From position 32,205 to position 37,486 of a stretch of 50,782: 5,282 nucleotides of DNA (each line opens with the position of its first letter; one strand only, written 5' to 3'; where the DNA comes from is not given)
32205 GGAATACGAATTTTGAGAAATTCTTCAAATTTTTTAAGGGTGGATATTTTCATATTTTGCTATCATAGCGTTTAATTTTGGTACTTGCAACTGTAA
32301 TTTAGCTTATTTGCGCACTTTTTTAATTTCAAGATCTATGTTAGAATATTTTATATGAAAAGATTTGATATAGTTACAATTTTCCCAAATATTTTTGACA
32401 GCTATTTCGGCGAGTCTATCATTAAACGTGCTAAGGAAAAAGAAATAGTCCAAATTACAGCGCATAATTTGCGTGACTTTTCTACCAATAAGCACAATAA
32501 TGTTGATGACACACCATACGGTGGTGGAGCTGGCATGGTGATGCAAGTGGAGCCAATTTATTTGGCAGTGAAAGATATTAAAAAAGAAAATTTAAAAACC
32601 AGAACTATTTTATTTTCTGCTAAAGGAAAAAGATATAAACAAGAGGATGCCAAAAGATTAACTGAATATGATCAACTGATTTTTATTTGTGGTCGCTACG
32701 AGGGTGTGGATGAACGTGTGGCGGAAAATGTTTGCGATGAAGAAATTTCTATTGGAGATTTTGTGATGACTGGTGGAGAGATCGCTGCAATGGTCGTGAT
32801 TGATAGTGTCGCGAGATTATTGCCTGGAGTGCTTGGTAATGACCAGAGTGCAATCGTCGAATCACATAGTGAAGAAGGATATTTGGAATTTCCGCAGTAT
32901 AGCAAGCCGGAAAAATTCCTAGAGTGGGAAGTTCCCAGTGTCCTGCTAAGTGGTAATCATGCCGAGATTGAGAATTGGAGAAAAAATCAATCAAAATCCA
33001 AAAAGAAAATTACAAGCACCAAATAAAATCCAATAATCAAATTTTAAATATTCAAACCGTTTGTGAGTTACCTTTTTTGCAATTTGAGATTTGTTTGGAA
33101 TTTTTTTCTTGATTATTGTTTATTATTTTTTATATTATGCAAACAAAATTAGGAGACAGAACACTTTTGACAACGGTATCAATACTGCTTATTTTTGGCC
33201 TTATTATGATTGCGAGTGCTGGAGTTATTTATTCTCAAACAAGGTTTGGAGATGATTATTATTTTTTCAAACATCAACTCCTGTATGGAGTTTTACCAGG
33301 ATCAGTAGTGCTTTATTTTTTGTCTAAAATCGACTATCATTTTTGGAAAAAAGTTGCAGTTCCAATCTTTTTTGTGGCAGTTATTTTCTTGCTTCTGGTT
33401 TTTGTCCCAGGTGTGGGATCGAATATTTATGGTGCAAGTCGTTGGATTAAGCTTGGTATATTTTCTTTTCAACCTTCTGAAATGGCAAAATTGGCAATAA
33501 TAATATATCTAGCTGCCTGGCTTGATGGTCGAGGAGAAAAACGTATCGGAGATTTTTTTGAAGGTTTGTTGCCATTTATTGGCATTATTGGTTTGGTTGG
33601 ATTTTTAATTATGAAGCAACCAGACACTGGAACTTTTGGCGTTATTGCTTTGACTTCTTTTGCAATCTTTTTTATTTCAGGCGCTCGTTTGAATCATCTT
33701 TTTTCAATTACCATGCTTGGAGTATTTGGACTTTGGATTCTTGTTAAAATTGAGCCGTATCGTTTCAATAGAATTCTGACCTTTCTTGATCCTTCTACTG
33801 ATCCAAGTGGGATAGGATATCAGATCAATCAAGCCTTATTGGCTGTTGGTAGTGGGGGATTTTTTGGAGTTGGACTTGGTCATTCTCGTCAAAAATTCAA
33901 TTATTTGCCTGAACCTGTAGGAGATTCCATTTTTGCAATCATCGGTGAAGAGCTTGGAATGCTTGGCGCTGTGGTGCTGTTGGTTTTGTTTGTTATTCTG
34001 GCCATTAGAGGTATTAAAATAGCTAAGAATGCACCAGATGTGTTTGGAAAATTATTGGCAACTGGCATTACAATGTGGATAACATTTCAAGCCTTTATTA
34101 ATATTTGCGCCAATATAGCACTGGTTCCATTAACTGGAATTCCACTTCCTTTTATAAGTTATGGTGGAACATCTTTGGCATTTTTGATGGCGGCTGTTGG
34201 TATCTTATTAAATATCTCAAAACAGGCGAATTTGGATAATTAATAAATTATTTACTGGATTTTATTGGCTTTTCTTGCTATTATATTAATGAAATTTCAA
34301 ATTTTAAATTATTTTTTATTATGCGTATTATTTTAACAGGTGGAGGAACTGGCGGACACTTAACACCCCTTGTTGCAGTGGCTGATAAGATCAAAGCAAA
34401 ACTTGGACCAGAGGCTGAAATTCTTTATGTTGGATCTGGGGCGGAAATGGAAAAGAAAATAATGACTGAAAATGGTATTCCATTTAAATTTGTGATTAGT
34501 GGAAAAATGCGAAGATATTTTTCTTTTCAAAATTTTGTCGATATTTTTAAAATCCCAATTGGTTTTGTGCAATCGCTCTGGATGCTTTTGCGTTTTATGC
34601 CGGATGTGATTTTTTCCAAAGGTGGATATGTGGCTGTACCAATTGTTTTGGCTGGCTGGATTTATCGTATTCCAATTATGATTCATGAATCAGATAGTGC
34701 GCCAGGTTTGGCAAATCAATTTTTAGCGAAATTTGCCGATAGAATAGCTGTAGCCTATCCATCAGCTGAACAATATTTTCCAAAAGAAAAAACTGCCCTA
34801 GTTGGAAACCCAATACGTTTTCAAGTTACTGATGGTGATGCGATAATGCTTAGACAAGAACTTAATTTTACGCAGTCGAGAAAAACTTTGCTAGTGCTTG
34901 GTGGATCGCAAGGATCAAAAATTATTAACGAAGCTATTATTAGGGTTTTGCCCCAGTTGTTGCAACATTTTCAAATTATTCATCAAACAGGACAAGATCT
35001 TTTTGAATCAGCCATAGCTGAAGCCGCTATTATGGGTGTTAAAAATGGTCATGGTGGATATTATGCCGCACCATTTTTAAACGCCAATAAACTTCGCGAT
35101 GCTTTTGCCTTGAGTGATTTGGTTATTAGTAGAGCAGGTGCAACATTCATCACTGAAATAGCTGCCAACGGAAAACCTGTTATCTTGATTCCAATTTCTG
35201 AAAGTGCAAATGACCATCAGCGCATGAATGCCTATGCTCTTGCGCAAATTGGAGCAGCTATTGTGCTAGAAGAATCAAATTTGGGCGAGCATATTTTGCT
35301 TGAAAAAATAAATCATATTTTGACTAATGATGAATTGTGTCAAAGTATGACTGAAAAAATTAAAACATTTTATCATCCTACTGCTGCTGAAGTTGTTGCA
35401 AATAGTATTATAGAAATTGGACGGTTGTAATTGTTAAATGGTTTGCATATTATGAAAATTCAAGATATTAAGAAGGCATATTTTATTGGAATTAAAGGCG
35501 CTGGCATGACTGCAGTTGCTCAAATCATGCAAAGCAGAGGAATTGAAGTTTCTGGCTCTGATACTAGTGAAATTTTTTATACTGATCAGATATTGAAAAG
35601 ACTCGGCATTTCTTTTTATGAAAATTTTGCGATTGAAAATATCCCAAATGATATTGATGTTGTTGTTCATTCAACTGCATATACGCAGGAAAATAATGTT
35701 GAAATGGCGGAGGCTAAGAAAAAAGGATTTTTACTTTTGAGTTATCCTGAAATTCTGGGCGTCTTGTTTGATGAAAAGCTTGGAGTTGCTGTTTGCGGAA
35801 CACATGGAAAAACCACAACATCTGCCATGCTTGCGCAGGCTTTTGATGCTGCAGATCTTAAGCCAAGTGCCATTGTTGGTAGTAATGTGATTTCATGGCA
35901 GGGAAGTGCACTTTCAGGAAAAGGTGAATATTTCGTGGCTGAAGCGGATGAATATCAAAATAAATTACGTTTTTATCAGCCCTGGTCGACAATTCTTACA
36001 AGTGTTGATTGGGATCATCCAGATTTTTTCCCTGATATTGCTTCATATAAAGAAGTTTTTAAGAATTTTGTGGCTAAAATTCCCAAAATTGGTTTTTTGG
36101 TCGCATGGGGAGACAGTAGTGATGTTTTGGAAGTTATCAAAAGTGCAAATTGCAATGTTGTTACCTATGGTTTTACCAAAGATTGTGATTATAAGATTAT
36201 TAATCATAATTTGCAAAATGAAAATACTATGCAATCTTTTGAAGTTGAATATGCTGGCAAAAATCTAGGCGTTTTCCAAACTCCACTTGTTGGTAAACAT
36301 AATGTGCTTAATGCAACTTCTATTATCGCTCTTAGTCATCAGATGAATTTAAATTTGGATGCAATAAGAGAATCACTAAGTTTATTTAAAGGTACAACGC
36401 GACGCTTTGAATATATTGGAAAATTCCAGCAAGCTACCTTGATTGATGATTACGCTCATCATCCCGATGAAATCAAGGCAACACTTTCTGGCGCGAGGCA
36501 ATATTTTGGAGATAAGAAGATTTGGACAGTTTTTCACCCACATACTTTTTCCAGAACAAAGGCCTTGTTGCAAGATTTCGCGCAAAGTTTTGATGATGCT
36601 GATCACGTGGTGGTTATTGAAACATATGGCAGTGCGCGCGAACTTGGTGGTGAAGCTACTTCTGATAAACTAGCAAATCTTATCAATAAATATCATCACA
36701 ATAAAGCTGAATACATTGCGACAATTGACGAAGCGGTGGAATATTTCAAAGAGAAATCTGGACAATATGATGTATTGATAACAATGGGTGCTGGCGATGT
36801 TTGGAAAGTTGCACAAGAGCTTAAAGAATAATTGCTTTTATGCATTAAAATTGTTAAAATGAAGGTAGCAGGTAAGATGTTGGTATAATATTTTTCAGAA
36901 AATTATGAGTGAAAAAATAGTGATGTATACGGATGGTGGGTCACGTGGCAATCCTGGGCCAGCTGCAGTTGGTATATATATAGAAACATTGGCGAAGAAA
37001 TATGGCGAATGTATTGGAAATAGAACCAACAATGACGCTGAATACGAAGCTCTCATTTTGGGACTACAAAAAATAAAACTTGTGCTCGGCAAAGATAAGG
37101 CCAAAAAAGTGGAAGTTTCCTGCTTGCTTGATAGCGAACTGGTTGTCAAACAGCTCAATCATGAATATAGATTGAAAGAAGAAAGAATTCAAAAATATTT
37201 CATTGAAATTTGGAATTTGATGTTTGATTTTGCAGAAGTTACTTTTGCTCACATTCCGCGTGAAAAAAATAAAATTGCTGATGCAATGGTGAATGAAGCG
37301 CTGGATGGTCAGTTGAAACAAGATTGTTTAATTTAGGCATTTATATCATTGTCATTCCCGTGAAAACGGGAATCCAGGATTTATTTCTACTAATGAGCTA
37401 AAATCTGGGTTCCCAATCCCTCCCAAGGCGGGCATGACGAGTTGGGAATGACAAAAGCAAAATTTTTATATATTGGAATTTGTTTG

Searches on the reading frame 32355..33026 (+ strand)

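Call 93: search_protein_families(library=pfam, proteins=[window:32355-33026:+], max_evalue=0.0001)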
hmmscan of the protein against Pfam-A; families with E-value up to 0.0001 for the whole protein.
window:32355-33026:+ (223 aa): 1 family
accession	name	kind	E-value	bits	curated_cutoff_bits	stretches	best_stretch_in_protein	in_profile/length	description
PF01746.26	tRNA_m1G_MT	-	2.7e-65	220.2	27.3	1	24-216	2-189/195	tRNA (Guanine-1)-methyltransferase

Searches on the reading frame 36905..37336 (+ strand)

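Call 93: search_protein_families(library=pfam, proteins=[window:36905-37336:+], max_evalue=0.0001)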
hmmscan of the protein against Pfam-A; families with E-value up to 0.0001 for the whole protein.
window:36905-37336:+ (143 aa): 2 families
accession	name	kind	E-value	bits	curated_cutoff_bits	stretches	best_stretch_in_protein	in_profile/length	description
PF13456.12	RVT_3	-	1.7e-16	60.7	21.6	1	38-132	36-123/123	Reverse transcriptase-like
PF00075.30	RNase_H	-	8.1e-10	39.5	25.8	1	3-132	2-139/141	RNase H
